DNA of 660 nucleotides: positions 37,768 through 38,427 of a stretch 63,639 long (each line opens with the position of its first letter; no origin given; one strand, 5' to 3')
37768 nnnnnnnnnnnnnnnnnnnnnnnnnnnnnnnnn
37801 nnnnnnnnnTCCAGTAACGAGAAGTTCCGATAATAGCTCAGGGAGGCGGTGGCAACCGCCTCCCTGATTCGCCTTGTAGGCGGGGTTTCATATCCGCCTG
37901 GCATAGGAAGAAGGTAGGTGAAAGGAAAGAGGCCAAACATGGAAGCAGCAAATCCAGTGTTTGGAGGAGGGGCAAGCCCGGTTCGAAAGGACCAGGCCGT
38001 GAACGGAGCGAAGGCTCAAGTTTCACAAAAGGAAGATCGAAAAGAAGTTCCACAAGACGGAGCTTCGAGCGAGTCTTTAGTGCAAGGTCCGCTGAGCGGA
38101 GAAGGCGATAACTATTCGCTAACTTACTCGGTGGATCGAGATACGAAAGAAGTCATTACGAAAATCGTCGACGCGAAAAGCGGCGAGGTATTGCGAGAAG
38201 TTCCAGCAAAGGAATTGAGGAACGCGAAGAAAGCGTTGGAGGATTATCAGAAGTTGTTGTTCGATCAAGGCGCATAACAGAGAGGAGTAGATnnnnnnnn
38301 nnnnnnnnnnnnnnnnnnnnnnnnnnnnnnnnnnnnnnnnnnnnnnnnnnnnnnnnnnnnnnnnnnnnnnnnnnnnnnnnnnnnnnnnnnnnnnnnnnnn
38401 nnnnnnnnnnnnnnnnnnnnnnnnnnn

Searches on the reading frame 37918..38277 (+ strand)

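Call 50: search_protein_families(library=pfam, proteins=[window:37918-38277:+], max_evalue=0.1)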
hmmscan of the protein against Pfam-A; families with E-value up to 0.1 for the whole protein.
window:37918-38277:+ (119 aa): 2 families
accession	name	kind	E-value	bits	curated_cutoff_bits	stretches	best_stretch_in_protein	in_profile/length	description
PF03646.20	FlaG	-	1.2e-11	45.1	23.8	1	51-117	35-101/101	FlaG protein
PF03413.25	PepSY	-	0.00042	21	24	1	24-93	4-58/60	Peptidase propeptide and YPEB domain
